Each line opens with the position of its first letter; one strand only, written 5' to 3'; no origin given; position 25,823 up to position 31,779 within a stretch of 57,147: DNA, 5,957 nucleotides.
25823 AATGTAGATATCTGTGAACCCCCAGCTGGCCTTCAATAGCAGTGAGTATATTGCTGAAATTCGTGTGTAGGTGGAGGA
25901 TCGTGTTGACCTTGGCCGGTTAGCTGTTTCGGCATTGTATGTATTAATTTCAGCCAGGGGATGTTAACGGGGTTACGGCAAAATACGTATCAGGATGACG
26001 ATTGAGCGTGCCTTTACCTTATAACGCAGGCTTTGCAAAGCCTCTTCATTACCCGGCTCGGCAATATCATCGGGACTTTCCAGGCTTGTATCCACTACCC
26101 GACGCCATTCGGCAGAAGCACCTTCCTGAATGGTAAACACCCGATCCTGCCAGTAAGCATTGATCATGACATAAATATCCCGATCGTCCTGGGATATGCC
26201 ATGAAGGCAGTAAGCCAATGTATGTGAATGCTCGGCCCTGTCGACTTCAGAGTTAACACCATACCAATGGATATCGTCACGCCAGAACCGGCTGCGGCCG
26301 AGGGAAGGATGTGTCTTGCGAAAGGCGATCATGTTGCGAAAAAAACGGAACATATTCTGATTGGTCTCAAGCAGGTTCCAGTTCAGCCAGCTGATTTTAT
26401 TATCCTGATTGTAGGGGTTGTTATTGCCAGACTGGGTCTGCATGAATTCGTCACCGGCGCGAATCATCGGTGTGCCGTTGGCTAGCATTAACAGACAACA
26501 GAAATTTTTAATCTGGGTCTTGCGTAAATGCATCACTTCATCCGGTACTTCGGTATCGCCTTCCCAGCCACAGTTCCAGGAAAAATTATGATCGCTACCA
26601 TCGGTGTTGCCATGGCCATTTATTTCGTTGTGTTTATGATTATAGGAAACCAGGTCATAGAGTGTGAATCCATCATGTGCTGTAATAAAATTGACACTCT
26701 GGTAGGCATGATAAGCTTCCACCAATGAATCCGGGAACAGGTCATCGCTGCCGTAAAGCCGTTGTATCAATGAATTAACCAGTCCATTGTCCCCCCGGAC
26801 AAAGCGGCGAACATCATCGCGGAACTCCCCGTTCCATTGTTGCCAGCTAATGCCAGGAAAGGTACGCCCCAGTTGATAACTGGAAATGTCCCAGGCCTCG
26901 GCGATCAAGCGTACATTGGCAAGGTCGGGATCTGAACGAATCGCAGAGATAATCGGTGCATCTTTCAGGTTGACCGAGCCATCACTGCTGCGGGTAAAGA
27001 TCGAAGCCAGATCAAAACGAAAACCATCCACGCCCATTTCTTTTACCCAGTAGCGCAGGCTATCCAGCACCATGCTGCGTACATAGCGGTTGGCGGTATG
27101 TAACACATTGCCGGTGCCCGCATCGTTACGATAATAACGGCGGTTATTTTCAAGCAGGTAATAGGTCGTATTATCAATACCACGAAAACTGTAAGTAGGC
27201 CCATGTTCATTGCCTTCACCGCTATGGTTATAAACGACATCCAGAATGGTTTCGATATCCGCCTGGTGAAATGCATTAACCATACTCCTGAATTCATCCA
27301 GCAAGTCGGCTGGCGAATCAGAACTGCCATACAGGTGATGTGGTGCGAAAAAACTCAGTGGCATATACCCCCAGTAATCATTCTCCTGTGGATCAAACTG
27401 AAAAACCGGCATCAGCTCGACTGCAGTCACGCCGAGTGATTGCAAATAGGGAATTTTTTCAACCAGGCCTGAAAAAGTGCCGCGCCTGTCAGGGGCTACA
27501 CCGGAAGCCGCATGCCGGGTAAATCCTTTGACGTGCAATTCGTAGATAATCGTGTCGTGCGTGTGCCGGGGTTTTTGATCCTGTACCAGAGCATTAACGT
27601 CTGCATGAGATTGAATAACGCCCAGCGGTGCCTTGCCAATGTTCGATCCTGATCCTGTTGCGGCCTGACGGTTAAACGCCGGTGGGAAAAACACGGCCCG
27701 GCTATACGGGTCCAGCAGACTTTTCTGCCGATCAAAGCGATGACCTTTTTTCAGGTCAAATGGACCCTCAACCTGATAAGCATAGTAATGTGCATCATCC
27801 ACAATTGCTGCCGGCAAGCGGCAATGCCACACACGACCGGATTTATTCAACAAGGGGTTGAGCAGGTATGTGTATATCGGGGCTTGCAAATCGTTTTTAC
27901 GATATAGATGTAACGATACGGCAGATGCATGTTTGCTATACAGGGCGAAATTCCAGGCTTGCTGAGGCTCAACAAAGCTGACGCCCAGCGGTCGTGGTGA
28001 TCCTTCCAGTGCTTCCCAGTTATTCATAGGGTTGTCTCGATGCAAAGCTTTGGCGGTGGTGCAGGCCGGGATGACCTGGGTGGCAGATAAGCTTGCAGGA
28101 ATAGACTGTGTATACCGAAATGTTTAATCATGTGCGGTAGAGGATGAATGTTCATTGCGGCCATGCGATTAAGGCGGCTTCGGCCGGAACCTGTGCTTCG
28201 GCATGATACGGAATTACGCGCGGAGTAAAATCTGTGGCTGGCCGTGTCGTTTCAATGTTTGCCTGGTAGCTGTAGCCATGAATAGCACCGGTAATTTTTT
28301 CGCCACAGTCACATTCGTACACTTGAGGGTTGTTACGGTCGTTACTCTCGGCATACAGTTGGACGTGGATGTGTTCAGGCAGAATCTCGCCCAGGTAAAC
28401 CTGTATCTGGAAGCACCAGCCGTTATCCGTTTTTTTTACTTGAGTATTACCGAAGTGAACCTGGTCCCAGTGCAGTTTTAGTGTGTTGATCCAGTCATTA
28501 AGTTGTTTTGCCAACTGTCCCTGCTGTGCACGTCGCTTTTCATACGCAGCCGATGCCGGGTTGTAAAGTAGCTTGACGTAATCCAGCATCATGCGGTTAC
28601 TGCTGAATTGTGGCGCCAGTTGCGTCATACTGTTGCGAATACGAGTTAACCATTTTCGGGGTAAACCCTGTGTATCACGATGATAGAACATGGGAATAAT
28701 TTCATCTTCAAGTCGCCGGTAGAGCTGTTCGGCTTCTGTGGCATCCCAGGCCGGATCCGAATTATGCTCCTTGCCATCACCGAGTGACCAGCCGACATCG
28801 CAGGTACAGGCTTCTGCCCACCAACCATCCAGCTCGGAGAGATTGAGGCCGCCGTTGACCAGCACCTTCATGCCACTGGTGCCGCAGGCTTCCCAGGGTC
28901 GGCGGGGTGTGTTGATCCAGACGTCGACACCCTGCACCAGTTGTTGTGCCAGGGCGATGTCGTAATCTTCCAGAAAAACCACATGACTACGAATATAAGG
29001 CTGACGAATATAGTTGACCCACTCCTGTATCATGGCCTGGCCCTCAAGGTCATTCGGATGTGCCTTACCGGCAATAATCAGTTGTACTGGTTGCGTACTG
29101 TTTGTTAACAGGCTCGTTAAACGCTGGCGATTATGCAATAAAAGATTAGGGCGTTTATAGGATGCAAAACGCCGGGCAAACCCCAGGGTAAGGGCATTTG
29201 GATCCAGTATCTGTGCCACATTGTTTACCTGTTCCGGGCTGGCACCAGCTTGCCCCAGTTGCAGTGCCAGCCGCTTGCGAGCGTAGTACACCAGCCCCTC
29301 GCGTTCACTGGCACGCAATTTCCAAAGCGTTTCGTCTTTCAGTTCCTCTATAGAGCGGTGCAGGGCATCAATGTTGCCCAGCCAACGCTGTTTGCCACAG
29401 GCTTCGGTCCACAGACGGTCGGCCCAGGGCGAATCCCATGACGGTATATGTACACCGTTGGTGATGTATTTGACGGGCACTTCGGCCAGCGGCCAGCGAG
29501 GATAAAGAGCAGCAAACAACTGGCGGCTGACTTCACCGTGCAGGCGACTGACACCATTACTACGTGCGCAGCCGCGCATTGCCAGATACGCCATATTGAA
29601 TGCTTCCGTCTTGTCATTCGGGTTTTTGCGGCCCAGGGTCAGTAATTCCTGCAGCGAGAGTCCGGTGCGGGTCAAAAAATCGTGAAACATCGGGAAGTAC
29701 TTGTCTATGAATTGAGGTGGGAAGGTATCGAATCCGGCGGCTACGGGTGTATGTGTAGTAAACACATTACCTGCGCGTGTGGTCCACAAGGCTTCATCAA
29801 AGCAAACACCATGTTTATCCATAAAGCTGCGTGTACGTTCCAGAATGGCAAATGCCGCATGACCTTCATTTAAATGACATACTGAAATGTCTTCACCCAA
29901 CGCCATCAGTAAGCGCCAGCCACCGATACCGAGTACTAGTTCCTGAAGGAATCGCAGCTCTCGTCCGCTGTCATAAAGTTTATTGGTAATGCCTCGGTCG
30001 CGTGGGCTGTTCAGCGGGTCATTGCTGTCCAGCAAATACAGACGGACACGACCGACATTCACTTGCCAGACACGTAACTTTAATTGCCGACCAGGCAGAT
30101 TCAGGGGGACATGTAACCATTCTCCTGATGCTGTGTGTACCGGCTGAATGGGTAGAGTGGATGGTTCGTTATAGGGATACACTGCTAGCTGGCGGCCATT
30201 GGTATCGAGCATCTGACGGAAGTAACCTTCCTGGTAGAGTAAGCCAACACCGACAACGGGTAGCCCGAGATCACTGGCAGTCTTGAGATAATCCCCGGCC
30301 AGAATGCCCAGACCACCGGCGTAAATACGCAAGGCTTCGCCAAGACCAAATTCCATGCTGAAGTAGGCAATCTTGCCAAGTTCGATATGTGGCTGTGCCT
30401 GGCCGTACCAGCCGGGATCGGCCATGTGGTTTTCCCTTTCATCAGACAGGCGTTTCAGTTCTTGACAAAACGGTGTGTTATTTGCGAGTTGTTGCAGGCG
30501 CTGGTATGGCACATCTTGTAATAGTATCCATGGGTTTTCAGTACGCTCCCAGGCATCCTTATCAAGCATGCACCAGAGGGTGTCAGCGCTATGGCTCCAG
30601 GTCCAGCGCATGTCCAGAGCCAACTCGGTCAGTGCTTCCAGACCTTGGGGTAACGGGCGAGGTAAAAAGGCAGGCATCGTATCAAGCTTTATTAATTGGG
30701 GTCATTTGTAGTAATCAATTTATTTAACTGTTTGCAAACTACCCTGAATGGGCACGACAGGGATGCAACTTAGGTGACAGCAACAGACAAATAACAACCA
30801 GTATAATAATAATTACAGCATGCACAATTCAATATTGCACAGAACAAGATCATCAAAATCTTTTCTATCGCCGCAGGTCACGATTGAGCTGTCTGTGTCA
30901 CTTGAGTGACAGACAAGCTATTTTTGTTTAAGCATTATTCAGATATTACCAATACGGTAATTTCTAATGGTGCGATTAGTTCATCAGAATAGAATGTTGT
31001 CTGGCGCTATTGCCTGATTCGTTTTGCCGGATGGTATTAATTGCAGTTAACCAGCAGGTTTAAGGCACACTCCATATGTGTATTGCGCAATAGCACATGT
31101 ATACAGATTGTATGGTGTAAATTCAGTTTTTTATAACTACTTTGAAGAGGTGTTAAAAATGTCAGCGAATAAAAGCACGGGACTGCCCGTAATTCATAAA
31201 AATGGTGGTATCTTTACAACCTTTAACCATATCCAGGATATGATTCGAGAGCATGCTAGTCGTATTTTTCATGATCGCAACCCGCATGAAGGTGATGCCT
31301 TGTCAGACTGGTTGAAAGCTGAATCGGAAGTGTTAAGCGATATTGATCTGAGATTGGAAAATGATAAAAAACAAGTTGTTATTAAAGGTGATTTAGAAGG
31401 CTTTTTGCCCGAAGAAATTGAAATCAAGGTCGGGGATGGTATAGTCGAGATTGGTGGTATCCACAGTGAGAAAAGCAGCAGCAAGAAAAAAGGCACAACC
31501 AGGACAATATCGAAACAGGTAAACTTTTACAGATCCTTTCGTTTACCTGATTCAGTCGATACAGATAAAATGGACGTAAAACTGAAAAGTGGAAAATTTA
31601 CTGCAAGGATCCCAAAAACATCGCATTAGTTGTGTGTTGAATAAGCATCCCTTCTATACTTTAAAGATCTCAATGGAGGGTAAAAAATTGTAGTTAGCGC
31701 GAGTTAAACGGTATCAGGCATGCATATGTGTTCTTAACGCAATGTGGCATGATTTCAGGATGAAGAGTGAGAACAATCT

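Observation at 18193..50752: Recurrent oriented cis-element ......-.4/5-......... (and palindromic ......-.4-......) upstream of most transcription units of the GC-rich block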

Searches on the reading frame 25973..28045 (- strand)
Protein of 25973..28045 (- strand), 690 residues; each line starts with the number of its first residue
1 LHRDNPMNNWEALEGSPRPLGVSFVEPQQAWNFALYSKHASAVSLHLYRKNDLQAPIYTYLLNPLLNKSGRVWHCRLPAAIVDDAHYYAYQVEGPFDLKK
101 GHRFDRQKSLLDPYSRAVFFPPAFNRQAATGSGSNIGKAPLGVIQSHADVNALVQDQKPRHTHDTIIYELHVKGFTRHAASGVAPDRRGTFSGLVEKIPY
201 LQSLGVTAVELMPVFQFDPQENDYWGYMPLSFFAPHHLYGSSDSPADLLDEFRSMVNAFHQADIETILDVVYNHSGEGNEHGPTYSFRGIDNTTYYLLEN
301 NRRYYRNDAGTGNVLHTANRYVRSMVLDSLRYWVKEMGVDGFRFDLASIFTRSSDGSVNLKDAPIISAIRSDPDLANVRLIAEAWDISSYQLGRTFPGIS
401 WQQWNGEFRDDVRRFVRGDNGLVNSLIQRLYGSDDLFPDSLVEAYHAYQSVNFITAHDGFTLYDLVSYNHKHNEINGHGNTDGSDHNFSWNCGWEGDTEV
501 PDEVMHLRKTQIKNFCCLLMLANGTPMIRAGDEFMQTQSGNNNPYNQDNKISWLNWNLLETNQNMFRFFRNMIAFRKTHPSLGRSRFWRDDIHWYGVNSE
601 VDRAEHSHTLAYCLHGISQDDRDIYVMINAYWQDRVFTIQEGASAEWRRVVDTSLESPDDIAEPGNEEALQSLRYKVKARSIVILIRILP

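Call 7: search_protein_families(library=pfam, proteins=[window:25973-28045:-])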
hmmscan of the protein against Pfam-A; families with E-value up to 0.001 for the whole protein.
window:25973-28045:- (690 aa): 4 families
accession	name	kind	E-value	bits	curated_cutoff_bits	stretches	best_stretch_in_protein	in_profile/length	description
PF00128.31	Alpha-amylase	-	8e-23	81.8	22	2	185-280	12-97/446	Alpha amylase, catalytic domain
PF02922.24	CBM_48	-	1e-11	45.4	22.4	1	19-115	1-83/83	Carbohydrate-binding module 48 (Isoamylase N-terminal domain)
PF21331.3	Isoamylase_C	-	4.5e-08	34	27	1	606-686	21-107/107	Isoamylase, C-terminal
PF21156.3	ISOA1-3_C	-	9.1e-07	29.5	27.3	1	594-671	2-78/106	Isoamylase 1-3, C-terminal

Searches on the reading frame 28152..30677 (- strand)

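Call 7: search_protein_families(library=pfam, proteins=[window:28152-30677:-])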
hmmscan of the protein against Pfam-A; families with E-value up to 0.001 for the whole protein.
window:28152-30677:- (841 aa): 2 families
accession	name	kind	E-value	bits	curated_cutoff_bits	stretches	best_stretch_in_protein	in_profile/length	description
PF00343.26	Phosphorylase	-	2.4e-33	115.8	27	2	265-619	218-580/713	Carbohydrate phosphorylase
PF11897.13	DUF3417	-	7.6e-29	100.8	25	1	9-116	1-109/109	Protein of unknown function (DUF3417)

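Call 28: search_protein_families(library=ncbifam, proteins=[window:28152-30677:-], max_evalue=0.001)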
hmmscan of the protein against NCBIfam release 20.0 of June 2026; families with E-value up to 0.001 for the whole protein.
window:28152-30677:- (841 aa): 5 families
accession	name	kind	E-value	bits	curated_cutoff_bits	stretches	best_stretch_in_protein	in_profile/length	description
TIGR02094.1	more_P_ylases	subfamily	1.9e-243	809.6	191.7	1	103-707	1-600/600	alpha-glucan family phosphorylase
NF041129.1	maldex_phorlase_Thcocales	equivalog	4.1e-201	670.2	1500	1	8-828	4-810/816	maltodextrin phosphorylase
TIGR02093.1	P_ylase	subfamily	8.9e-32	110.1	552.9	2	264-618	308-670/804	glycogen/starch/alpha-glucan family phosphorylase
NF011561.0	PRK14985.1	equivalog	1e-22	80.2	1273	1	263-622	303-667/800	maltodextrin phosphorylase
NF011562.0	PRK14986.1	equivalog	5.4e-19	67.7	1546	1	260-621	311-679/815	glycogen phosphorylase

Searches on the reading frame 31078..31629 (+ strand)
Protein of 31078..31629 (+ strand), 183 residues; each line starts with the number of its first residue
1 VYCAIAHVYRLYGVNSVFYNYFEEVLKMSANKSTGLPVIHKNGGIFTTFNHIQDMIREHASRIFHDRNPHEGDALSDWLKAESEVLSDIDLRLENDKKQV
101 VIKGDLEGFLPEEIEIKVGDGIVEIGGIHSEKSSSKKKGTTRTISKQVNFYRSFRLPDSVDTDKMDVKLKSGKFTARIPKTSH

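Call 7: search_protein_families(library=pfam, proteins=[window:31078-31629:+])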
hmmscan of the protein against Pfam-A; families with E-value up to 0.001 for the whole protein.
window:31078-31629:+ (183 aa): 2 families
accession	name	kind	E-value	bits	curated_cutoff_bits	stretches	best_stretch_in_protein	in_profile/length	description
PF00011.27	HSP20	-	1.3e-12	48.1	20.8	1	94-182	3-89/102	Hsp20/alpha crystallin family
PF11154.13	DUF2934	-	1.3e-05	25.1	22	1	53-86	3-36/37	Protein of unknown function (DUF2934)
